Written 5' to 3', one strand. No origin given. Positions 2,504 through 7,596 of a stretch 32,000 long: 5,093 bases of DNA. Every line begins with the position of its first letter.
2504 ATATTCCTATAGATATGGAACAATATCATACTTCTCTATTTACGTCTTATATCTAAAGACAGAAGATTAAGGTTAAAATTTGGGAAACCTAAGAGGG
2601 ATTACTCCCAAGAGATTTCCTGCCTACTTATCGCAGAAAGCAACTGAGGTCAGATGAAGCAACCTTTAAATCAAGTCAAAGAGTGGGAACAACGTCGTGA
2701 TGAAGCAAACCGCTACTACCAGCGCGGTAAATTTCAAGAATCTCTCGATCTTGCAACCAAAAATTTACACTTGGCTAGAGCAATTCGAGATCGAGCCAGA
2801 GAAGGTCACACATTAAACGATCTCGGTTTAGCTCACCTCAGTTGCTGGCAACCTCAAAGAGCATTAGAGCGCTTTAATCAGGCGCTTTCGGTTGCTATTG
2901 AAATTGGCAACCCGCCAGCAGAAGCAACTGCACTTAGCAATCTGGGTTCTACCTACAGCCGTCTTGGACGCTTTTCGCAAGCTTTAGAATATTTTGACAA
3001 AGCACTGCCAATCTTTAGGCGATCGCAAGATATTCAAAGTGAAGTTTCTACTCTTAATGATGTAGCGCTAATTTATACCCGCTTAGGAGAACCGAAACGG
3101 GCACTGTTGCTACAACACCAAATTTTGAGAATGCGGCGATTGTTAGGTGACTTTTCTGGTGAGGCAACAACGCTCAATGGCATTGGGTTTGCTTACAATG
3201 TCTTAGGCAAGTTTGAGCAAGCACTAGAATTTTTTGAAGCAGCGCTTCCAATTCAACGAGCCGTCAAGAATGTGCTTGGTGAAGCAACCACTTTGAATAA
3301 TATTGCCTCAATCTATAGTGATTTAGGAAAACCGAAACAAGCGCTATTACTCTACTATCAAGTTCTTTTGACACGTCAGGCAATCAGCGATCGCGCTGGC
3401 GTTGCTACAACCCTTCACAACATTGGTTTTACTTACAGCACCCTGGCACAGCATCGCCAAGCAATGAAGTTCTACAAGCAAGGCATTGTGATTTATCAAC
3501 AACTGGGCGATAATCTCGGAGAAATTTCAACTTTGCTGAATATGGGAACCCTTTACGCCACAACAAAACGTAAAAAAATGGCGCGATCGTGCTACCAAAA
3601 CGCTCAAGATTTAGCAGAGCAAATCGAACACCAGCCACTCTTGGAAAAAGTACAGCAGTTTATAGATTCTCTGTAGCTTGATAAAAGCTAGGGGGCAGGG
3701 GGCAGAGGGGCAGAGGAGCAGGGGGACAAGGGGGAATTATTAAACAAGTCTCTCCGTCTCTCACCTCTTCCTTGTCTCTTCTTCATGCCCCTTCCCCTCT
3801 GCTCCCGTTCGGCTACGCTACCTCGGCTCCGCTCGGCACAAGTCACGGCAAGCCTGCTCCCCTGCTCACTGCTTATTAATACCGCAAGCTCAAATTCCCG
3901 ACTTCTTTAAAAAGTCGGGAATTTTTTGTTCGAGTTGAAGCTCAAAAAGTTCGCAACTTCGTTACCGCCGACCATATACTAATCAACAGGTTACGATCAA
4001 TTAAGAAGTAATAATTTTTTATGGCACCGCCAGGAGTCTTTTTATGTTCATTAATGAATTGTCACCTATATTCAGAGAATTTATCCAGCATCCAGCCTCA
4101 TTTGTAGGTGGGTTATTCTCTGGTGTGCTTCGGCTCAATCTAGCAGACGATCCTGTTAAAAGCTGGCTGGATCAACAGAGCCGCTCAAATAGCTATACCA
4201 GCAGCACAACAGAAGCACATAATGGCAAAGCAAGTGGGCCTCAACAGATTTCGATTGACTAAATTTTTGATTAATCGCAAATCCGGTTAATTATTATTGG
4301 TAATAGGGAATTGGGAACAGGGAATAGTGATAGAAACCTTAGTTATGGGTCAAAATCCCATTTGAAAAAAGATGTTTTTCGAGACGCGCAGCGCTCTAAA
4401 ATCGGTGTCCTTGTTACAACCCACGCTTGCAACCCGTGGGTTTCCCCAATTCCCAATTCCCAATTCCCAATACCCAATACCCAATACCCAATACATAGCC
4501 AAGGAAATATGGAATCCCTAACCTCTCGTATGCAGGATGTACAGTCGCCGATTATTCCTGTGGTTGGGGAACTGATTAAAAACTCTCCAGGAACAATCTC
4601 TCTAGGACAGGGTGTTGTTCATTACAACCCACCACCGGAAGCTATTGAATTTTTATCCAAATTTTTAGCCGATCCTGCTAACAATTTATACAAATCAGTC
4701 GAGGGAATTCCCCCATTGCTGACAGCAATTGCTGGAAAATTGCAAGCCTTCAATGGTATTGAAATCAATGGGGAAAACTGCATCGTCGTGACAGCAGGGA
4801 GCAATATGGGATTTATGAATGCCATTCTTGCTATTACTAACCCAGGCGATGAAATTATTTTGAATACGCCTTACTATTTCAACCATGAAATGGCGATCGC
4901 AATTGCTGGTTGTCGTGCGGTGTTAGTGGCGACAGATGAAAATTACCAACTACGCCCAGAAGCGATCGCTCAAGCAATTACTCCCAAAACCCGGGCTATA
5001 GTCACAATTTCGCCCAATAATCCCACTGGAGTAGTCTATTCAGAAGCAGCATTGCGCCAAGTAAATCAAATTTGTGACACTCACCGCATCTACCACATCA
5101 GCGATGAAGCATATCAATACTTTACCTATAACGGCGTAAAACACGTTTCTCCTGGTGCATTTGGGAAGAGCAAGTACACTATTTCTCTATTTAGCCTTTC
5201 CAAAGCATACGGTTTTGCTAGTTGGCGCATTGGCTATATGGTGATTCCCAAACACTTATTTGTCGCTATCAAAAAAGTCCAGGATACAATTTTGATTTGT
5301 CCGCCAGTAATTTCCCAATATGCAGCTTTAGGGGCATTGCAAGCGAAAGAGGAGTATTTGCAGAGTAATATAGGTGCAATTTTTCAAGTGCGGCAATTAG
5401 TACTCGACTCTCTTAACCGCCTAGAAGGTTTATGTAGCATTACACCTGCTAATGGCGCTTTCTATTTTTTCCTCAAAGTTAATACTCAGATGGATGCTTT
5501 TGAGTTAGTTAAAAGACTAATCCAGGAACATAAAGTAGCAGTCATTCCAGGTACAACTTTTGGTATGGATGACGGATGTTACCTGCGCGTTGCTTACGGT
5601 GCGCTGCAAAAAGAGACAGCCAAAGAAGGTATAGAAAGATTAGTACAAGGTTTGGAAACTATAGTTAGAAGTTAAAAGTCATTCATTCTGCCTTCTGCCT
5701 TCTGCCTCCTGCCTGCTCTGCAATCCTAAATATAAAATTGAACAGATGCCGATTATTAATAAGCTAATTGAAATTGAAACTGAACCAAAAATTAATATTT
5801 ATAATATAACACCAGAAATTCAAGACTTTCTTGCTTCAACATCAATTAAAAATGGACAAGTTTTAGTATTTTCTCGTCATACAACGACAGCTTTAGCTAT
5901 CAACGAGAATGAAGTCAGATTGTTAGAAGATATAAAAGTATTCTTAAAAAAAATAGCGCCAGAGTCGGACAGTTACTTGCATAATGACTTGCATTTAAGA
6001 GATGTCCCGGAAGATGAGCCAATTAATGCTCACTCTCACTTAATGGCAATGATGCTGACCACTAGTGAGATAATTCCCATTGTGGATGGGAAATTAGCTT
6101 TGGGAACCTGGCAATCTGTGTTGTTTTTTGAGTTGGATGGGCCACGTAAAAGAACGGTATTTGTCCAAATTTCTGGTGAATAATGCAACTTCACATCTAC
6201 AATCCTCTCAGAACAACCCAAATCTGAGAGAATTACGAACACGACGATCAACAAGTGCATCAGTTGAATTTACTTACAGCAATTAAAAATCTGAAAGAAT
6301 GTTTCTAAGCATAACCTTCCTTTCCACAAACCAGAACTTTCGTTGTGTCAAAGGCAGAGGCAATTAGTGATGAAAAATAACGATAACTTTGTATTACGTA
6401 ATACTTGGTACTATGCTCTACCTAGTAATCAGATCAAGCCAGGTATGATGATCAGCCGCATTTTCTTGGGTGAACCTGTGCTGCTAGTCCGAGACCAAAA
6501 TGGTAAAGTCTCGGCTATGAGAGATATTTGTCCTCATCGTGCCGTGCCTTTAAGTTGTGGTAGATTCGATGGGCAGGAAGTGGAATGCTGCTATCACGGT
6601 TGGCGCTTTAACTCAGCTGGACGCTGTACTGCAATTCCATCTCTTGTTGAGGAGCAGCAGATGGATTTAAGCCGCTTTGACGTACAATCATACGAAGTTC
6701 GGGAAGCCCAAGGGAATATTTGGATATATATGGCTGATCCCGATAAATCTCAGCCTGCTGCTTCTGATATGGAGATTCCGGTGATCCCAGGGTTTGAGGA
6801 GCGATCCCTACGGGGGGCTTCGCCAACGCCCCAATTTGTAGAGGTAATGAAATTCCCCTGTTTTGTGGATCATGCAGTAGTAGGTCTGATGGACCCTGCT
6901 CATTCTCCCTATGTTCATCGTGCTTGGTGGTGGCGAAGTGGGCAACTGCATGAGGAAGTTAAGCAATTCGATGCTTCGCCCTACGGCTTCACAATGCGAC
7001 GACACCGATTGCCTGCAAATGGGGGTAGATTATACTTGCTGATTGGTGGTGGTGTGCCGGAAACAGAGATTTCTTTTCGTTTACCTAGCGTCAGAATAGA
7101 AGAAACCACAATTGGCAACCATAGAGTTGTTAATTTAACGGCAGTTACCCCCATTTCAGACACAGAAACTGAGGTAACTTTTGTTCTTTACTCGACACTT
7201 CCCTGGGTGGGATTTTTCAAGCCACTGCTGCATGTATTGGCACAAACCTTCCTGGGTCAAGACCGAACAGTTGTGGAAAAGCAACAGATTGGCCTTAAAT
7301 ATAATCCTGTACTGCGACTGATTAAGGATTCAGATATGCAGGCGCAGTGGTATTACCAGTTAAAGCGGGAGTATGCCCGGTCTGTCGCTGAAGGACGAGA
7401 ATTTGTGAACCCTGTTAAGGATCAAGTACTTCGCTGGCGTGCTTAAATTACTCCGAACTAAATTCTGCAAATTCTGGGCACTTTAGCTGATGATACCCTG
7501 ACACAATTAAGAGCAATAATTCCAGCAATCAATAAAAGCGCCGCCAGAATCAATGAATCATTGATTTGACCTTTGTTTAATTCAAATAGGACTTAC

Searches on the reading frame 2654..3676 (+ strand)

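Call 17: search_protein_families(library=pfam, proteins=[window:2654-3676:+], max_evalue=0.001)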
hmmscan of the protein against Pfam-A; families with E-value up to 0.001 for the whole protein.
window:2654-3676:+ (340 aa): 18 families
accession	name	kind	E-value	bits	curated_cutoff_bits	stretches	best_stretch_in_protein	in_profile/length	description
PF13424.12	TPR_12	-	1.2e-49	166.9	30.1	5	171-238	3-72/77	Tetratricopeptide repeat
PF13374.12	TPR_10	-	2.6e-41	138.9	27.5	4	91-123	2-34/42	Tetratricopeptide repeat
PF00515.34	TPR_1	-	7.2e-34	114.7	27.8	2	91-118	1-28/34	Tetratricopeptide repeat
PF07719.23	TPR_2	-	7.6e-25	85.4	27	1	91-118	1-28/34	Tetratricopeptide repeat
PF13181.12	TPR_8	-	1.2e-23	81.6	25.7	1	92-118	2-28/34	Tetratricopeptide repeat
PF13176.12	TPR_7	-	2.8e-19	67.9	27.9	1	93-118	1-26/36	Tetratricopeptide repeat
PF24885.1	TPR_NPHP3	-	1.7e-12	47.7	100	1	208-324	89-216/239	Nephrocystin-3 TPR domain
PF14938.12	SNAP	-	1.1e-09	38.7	25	1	65-151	88-175/282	Soluble NSF attachment protein, SNAP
PF17874.7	TPR_MalT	-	4.2e-09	36.6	45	1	21-126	11-115/336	MalT-like TPR region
PF13432.12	TPR_16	-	1.4e-08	35.4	32.7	1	66-120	12-60/65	Tetratricopeptide repeat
PF13428.12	TPR_14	-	7.2e-08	32.8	23.5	0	96-126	6-36/44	Tetratricopeptide repeat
PF13371.12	TPR_9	-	4.2e-06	27.1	35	0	69-118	13-56/73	Tetratricopeptide repeat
PF13431.12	TPR_17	-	1.1e-05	25.7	24.4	0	90-112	12-34/34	Tetratricopeptide repeat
PF14559.12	TPR_19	-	2.4e-05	25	25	0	66-128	6-62/68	Tetratricopeptide repeat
PF01535.26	PPR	-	5.5e-05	23.6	25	0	100-116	9-25/31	PPR repeat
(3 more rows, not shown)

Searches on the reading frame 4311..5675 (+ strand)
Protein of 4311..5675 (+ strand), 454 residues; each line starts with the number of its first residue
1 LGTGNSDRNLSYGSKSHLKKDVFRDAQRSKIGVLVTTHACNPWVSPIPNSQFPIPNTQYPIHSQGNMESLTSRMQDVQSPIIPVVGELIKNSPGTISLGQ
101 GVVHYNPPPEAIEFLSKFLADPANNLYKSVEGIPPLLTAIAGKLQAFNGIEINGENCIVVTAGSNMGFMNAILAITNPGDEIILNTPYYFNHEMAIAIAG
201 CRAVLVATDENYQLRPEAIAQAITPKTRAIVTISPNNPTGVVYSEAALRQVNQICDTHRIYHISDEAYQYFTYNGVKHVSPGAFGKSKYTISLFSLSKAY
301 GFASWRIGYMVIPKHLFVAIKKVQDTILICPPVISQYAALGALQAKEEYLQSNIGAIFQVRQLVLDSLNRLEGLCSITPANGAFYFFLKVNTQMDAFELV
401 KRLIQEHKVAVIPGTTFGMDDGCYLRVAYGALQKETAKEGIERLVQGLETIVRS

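Call 17: search_protein_families(library=pfam, proteins=[window:4311-5675:+], max_evalue=0.001)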
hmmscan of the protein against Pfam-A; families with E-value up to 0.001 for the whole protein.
window:4311-5675:+ (454 aa): 5 families
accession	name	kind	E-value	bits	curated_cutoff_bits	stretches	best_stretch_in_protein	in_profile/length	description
PF00155.27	Aminotran_1_2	-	4.5e-57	194.3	19.7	1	96-444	4-361/361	Aminotransferase class I and II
PF01041.23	DegT_DnrJ_EryC1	-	4.6e-10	39.7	19.8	1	155-268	40-148/360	DegT/DnrJ/EryC1/StrS aminotransferase family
PF01212.27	Beta_elim_lyase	-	3.1e-05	23.9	27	1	158-265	50-168/288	Beta-eliminating lyase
PF01053.26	Cys_Met_Meta_PP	-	5.2e-05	22.4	27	1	153-265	66-173/381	Cys/Met metabolism PLP-dependent enzyme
PF04864.19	Alliinase_C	-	0.00021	20.7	22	1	179-313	96-209/363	Allinase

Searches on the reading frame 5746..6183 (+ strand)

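Call 3: search_protein_families(library=pfam, proteins=[window:5746-6183:+], max_evalue=0.01)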
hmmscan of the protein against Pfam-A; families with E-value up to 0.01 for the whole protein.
window:5746-6183:+ (145 aa): 1 family
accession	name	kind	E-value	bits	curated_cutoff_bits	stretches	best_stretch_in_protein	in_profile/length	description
PF01894.22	UPF0047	-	2.7e-38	131.1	27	1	20-142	1-117/117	Uncharacterised protein family UPF0047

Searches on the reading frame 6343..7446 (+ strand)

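Call 3: search_protein_families(library=pfam, proteins=[window:6343-7446:+], max_evalue=0.01)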
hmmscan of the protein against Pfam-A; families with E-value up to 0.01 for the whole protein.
window:6343-7446:+ (367 aa): 3 families
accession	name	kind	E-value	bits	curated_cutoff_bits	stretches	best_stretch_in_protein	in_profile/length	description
PF00355.32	Rieske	-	5.6e-23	81.1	20.3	1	21-103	1-83/88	Rieske [2Fe-2S] domain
PF19112.6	VanA_C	-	8.7e-07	29.7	23.5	1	182-320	12-164/193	Vanillate O-demethylase oxygenase C-terminal domain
PF13806.12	Rieske_2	-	0.0016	18.8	27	1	22-128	2-103/104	Rieske-like [2Fe-2S] domain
